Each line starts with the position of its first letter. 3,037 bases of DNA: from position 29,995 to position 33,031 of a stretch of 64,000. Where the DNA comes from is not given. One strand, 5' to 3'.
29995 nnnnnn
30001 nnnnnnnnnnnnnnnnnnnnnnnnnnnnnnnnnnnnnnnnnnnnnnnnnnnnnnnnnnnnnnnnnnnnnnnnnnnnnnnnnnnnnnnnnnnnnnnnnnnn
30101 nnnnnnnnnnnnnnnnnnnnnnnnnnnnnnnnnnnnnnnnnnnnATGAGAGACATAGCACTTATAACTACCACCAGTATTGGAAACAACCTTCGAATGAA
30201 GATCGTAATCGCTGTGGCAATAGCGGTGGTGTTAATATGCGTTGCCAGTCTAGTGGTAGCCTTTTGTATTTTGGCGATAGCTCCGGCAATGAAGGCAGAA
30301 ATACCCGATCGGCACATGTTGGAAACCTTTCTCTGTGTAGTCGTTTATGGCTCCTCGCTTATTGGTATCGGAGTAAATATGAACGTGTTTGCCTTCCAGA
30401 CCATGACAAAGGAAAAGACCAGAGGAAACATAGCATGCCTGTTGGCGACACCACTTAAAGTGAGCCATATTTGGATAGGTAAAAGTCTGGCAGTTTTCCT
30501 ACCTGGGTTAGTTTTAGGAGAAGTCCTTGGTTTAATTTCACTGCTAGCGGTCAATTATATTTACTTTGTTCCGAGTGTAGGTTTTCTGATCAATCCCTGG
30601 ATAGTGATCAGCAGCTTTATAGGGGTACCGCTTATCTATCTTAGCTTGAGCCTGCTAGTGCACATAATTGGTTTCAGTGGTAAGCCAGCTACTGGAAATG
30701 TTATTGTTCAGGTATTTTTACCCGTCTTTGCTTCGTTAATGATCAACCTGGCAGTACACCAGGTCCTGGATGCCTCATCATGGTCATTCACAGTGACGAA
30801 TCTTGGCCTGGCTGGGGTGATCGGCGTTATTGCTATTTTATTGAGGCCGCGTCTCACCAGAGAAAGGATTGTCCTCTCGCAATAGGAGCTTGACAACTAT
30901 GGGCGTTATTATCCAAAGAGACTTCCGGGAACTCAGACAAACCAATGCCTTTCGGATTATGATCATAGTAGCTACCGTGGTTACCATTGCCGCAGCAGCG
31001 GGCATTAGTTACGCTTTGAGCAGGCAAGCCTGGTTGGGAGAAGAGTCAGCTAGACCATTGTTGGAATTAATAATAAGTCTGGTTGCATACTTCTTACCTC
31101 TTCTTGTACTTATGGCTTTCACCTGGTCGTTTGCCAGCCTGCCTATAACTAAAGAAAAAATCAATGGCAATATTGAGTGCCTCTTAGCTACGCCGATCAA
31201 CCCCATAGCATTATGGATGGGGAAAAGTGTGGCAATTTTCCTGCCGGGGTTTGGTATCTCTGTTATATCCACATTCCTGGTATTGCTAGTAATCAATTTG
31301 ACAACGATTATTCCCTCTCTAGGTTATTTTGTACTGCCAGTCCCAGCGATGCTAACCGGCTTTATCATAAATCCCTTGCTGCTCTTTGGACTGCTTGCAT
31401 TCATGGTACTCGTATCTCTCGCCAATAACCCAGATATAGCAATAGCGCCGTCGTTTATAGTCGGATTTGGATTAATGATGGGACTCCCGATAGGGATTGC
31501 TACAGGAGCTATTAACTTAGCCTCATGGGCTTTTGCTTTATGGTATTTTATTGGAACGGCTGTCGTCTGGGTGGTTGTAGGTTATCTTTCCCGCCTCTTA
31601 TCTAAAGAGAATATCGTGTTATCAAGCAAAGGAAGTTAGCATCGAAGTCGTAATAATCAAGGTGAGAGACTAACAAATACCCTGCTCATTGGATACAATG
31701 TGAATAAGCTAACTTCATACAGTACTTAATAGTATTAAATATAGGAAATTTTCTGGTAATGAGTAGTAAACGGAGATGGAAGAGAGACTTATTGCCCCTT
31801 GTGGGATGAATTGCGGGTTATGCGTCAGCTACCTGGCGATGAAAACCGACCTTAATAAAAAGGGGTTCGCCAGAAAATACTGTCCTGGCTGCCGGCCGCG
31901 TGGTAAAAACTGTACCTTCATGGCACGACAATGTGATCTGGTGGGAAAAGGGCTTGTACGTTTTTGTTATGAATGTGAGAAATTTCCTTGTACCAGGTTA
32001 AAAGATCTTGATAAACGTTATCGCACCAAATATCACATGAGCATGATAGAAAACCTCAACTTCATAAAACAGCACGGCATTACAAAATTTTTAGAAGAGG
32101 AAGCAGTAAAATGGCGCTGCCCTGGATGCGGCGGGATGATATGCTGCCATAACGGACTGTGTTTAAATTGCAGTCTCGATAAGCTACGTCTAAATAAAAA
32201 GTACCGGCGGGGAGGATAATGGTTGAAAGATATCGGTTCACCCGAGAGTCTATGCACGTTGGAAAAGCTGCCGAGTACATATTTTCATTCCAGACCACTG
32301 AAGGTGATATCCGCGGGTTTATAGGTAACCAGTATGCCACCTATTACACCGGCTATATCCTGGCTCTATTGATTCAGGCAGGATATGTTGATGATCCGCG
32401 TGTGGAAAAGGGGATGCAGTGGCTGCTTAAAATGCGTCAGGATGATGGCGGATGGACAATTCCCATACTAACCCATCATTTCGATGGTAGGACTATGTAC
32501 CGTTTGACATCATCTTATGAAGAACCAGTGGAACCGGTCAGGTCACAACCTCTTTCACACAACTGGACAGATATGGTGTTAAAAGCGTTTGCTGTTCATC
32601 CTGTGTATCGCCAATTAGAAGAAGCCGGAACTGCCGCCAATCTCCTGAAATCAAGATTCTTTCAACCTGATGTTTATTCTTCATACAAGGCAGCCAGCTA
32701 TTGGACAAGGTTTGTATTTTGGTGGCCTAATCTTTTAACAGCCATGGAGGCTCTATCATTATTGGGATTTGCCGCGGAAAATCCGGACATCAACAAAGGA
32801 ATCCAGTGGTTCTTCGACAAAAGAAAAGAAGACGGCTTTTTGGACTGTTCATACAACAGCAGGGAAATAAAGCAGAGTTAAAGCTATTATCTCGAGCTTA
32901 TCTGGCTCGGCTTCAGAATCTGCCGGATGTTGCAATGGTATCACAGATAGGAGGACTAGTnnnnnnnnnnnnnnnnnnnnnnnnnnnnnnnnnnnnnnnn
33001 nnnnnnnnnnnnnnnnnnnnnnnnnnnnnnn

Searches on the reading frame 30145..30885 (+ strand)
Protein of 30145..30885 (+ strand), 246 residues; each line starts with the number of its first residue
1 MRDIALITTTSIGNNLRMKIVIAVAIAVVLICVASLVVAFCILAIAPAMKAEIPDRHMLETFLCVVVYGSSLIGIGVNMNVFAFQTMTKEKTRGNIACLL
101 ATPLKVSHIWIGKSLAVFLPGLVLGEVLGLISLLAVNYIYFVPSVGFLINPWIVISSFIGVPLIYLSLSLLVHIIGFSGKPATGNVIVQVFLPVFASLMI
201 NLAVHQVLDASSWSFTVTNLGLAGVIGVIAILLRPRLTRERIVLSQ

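Call 22: search_protein_families(library=pfam, proteins=[window:30145-30885:+], max_evalue=0.001)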
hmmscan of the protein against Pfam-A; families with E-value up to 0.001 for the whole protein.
window:30145-30885:+ (246 aa): 1 family
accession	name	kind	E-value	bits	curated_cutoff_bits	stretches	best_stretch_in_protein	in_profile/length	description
PF12698.13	ABC2_membrane_3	-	0.00018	21.1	31.6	1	84-204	181-291/347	ABC-2 family transporter protein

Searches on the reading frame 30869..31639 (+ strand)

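Call 22: search_protein_families(library=pfam, proteins=[window:30869-31639:+], max_evalue=0.001)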
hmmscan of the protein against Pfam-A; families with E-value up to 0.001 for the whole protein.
window:30869-31639:+ (256 aa): 1 family
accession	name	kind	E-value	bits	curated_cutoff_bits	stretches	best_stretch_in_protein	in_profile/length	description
PF12730.13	ABC2_membrane_4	-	3.7e-05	24.2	27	1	16-200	3-177/179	ABC-2 family transporter protein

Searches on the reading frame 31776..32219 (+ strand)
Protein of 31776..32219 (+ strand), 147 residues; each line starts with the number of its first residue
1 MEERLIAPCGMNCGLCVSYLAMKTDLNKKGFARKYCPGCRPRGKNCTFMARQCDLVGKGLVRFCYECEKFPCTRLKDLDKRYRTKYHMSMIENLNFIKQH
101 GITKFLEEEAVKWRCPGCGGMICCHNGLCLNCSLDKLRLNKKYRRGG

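Call 22: search_protein_families(library=pfam, proteins=[window:31776-32219:+], max_evalue=0.001)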
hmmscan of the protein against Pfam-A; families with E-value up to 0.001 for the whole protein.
window:31776-32219:+ (147 aa): 1 family
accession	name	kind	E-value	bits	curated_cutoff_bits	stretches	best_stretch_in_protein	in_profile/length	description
PF12675.12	DUF3795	-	1.4e-10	42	22.6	1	6-76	2-82/83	Protein of unknown function (DUF3795)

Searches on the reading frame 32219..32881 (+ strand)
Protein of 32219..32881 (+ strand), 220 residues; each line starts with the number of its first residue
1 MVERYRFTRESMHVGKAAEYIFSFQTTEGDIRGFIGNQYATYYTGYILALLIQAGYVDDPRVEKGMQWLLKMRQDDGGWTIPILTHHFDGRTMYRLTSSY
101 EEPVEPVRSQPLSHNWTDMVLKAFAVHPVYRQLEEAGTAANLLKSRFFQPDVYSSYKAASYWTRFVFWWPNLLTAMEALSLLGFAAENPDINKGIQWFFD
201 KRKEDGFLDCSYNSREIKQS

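Call 22: search_protein_families(library=pfam, proteins=[window:32219-32881:+], max_evalue=0.001)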
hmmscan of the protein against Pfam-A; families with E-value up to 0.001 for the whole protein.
window:32219-32881:+ (220 aa): 1 family
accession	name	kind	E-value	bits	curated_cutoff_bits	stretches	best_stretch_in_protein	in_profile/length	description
PF13243.12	SQHop_cyclase_C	-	9.8e-08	31.8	26.1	1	4-80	151-227/319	Squalene-hopene cyclase C-terminal domain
